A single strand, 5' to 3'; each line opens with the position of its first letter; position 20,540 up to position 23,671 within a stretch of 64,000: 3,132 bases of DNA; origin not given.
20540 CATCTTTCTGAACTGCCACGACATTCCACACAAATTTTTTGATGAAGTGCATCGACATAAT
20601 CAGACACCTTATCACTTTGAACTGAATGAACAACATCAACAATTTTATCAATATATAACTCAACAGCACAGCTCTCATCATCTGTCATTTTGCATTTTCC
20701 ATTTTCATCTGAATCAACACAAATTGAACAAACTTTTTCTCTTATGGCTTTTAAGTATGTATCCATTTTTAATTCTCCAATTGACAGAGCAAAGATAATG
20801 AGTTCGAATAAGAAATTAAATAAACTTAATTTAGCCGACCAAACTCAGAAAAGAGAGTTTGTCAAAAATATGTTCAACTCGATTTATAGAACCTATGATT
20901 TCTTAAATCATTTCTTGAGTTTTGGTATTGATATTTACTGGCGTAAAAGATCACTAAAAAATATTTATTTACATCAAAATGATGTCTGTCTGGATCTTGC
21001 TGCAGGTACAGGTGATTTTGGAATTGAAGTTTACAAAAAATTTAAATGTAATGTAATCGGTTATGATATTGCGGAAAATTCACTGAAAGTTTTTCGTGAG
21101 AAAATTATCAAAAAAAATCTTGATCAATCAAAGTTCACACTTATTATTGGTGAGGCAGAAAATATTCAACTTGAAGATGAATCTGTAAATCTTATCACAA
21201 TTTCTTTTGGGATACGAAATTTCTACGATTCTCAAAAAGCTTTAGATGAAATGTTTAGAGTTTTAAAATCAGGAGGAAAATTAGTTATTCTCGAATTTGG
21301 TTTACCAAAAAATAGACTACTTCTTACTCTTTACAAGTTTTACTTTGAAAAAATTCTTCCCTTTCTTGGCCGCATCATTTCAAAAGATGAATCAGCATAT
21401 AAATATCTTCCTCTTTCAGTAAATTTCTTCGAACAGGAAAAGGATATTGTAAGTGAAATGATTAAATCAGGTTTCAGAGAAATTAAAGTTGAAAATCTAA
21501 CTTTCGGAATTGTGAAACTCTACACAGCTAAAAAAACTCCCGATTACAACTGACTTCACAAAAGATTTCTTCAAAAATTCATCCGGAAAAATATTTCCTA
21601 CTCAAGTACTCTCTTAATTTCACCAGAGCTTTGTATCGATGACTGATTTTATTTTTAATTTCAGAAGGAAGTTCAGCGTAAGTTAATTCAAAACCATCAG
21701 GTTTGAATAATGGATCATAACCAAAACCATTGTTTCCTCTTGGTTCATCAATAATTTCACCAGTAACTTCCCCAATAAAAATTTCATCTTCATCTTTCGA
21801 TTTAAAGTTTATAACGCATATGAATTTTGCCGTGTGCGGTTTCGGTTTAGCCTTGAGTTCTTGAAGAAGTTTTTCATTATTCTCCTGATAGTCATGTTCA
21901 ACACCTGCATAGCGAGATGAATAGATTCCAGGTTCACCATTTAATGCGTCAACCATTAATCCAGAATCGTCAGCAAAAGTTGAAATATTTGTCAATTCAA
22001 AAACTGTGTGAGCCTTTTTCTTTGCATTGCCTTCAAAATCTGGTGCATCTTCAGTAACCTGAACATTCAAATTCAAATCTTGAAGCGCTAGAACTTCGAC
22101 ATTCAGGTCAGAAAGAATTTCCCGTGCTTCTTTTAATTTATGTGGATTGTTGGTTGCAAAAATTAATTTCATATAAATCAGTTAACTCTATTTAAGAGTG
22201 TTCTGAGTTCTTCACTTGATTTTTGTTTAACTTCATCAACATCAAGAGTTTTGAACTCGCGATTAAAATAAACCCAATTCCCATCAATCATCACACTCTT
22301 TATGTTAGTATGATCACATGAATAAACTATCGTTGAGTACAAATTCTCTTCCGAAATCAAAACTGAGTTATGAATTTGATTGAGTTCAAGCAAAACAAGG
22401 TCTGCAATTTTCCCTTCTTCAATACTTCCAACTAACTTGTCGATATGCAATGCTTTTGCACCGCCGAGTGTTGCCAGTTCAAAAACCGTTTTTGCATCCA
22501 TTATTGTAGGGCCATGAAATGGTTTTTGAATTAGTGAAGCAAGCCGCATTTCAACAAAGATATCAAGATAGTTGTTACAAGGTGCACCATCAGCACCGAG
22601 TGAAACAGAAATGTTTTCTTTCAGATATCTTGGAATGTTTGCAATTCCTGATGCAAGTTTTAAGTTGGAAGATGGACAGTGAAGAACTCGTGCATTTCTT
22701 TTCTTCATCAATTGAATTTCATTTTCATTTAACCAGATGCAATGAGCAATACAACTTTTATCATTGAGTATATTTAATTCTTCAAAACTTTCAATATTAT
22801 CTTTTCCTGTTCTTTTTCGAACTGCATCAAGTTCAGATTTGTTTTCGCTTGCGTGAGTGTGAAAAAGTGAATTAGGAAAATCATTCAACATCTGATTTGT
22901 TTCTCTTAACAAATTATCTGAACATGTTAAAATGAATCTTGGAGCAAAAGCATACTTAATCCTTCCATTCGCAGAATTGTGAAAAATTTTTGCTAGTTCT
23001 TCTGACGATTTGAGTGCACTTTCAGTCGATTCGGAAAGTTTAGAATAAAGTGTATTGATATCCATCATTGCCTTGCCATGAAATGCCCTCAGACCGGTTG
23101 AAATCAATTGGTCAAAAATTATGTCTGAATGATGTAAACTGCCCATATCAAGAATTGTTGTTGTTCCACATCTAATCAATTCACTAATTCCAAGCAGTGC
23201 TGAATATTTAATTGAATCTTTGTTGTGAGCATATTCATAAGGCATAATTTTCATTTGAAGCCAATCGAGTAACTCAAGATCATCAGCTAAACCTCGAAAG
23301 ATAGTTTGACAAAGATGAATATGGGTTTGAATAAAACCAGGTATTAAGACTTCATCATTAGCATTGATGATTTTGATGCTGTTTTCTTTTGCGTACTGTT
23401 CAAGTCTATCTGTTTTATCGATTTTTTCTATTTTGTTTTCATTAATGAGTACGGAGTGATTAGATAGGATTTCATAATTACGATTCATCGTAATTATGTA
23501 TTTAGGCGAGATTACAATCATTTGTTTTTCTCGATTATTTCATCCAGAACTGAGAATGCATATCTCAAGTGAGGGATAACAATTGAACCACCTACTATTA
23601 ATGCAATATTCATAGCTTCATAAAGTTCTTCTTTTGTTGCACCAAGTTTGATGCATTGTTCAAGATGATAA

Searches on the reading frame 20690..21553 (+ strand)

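Call 79: search_protein_families(library=pfam, proteins=[window:20690-21553:+], max_evalue=0.000001)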
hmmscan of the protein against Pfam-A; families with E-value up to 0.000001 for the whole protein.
window:20690-21553:+ (287 aa): 6 families
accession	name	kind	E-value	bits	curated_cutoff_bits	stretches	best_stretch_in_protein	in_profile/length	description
PF01209.24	Ubie_methyltran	-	1.7e-55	188.4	20.1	1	53-282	4-233/233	ubiE/COQ5 methyltransferase family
PF13847.12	Methyltransf_31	-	2.4e-18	66.6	27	1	95-204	2-113/145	Methyltransferase domain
PF08241.18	Methyltransf_11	-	1.8e-16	60.9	21.2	1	101-200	1-95/95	Methyltransferase domain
PF13649.12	Methyltransf_25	-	5.1e-16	59.6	27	1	101-196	2-97/97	Methyltransferase domain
PF08242.18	Methyltransf_12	-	9.3e-08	33.1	30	1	101-198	1-98/98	Methyltransferase domain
PF13489.12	Methyltransf_23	-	4.2e-07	30.3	27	1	96-205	22-121/164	Methyltransferase domain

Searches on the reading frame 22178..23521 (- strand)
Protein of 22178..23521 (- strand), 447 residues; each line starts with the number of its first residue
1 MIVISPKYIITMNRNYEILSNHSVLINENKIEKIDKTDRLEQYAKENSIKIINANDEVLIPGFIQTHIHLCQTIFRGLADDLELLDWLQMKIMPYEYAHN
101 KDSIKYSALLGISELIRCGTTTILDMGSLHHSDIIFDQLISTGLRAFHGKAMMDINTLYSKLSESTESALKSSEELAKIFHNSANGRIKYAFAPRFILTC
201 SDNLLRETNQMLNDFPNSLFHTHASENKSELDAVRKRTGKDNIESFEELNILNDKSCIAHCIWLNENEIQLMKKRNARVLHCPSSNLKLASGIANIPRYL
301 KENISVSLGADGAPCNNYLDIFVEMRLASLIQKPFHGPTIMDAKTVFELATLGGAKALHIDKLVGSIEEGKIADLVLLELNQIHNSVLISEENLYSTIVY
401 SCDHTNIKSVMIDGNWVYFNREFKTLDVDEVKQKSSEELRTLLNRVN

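Call 80: search_protein_families(library=pfam, proteins=[window:22178-23521:-], max_evalue=0.000001)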
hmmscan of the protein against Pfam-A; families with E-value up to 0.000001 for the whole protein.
window:22178-23521:- (447 aa): 2 families
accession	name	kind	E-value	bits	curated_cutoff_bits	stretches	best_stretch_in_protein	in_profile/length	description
PF01979.26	Amidohydro_1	-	7.2e-68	229.8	25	1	58-417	1-345/345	Amidohydrolase family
PF07969.17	Amidohydro_3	-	2.5e-12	47.5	29.7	1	254-418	306-472/472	Amidohydrolase family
